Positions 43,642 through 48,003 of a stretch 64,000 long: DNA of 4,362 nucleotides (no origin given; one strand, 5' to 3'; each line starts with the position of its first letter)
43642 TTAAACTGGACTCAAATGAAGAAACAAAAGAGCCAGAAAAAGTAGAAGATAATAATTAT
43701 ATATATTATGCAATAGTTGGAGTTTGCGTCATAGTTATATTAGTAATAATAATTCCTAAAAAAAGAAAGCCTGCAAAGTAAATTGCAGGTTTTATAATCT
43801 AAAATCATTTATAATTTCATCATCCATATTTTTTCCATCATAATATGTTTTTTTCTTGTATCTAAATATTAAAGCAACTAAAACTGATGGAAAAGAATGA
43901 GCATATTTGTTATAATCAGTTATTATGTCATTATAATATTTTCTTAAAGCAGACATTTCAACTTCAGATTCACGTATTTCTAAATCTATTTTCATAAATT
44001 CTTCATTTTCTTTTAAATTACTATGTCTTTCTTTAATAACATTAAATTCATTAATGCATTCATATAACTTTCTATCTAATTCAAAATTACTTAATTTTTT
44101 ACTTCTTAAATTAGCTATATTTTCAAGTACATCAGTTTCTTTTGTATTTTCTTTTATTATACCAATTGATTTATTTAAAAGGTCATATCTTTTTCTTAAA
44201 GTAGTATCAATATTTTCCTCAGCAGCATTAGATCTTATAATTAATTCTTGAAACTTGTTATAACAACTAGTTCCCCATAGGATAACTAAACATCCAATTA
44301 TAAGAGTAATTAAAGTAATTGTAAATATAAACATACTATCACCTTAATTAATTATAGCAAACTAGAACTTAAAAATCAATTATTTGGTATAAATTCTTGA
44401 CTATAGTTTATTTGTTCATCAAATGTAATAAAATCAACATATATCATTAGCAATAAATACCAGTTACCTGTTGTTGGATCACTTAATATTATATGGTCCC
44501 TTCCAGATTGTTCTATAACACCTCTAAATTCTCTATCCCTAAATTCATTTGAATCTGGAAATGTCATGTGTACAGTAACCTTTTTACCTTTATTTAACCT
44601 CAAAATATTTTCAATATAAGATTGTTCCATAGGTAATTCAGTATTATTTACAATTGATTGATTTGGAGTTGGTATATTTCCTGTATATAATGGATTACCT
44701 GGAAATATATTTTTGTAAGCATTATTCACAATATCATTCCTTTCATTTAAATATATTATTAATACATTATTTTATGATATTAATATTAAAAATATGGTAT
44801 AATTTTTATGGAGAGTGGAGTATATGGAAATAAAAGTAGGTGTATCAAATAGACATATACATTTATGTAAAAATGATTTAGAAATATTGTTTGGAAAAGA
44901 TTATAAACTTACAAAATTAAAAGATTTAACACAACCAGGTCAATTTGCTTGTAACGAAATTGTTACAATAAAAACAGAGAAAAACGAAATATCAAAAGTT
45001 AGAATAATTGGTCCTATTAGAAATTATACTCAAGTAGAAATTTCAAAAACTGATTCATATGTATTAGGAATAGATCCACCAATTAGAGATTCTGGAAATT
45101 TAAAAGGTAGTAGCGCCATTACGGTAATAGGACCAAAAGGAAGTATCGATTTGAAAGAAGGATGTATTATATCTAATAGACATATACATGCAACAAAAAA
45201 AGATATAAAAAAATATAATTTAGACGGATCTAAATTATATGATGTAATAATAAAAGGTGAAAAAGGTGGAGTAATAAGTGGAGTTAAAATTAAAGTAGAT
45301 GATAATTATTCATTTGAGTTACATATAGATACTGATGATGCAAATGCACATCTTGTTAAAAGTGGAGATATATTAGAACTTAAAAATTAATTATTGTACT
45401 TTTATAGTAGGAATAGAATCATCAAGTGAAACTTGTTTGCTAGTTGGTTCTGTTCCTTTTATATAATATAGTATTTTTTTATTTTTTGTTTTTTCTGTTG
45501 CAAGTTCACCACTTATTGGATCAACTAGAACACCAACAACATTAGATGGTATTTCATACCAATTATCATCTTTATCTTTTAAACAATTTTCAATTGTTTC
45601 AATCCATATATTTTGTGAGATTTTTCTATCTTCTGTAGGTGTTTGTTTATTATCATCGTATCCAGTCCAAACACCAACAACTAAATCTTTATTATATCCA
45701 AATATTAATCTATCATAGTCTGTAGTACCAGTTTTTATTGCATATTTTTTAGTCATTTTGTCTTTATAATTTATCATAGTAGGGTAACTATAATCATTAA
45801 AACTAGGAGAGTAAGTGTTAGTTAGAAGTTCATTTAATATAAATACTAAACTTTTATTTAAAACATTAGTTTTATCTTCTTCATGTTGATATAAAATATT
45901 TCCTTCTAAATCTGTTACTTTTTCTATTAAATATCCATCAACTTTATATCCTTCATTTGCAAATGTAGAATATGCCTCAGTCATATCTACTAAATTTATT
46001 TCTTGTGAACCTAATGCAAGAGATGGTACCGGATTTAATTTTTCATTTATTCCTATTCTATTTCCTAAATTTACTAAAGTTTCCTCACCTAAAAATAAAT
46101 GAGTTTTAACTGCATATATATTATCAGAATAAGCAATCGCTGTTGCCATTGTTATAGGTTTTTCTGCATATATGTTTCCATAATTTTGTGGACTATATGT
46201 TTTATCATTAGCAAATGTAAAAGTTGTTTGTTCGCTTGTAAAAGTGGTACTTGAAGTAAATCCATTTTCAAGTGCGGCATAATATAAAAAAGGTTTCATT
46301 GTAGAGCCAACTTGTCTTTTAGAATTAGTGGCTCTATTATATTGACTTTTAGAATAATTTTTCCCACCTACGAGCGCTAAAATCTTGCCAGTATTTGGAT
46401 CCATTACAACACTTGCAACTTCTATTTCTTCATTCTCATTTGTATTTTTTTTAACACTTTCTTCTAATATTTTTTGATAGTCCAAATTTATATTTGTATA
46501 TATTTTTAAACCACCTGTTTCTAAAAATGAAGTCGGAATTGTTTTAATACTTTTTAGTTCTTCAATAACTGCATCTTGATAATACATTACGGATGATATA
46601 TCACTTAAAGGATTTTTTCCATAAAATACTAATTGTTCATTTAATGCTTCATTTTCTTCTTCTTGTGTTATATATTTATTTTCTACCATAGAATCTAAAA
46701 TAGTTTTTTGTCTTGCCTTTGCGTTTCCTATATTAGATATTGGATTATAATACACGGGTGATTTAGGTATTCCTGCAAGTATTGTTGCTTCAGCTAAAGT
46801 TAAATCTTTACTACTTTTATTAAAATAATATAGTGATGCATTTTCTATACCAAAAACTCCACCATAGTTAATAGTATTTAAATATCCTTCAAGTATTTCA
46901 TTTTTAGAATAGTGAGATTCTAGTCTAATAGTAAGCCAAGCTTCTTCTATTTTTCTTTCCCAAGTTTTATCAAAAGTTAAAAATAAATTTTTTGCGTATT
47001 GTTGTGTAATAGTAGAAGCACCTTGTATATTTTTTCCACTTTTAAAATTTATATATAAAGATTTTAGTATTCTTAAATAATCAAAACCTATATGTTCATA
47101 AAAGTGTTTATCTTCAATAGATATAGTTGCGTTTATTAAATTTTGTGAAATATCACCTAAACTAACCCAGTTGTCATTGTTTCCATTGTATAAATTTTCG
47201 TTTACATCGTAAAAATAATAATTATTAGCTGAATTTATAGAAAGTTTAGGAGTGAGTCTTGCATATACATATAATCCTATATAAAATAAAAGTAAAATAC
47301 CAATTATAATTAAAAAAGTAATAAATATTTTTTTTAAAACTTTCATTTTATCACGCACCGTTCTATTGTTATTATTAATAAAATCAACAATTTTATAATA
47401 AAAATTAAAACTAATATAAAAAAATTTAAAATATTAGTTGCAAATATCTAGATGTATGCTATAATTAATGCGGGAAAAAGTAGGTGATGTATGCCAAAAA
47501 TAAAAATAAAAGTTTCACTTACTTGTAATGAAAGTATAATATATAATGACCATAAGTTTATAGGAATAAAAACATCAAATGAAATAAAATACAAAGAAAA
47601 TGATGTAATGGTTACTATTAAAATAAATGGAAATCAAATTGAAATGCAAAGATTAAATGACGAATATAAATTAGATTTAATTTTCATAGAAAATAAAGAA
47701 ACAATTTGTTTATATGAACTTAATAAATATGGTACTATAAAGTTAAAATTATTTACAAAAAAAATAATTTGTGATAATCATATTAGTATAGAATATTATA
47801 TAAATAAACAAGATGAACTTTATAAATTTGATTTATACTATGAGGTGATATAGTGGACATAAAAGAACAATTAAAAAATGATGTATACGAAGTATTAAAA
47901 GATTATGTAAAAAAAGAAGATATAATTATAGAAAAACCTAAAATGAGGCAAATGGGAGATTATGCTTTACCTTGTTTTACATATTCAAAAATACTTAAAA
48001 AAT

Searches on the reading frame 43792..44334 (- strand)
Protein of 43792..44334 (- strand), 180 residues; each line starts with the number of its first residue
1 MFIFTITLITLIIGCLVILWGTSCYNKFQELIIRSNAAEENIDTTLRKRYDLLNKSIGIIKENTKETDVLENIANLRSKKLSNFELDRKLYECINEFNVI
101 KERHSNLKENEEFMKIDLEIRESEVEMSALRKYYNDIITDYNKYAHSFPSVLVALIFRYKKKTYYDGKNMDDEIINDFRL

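Call 6: search_protein_families(library=pfam, proteins=[window:43792-44334:-], max_evalue=0.01)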
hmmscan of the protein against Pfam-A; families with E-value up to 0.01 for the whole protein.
window:43792-44334:- (180 aa): 2 families
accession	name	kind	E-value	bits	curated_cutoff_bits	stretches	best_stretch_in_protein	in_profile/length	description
PF04011.17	LemA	-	1.5e-22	80.5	26.2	1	39-169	2-139/149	LemA family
PF13874.11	Nup54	-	0.00023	21.6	30.5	1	28-137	31-136/140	Nucleoporin complex subunit 54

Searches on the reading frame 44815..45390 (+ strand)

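Call 6: search_protein_families(library=pfam, proteins=[window:44815-45390:+], max_evalue=0.01)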
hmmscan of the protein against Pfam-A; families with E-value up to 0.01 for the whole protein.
window:44815-45390:+ (191 aa): 1 family
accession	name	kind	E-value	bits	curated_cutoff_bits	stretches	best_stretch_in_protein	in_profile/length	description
PF06130.18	PTAC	-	9.9e-68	227.8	25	1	8-181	2-175/176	Phosphate propanoyltransferase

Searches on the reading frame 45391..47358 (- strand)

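Call 6: search_protein_families(library=pfam, proteins=[window:45391-47358:-], max_evalue=0.01)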
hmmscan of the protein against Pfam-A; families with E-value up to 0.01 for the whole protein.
window:45391-47358:- (655 aa): 2 families
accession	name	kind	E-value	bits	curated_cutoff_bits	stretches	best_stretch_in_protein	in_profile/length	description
PF00912.28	Transgly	-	1.3e-59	201.1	27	1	58-224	10-177/178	Transglycosylase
PF00905.27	Transpeptidase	-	1.5e-27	97.1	22.1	1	316-569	3-266/299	Penicillin binding protein transpeptidase domain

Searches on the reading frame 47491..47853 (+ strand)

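Call 6: search_protein_families(library=pfam, proteins=[window:47491-47853:+], max_evalue=0.01)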
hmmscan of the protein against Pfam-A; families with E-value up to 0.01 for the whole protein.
window:47491-47853:+ (120 aa): 1 family
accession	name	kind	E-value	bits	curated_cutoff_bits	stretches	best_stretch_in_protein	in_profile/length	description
PF09148.16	DUF1934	-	1.5e-08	35.1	22.5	1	31-109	32-119/128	Domain of unknown function (DUF1934)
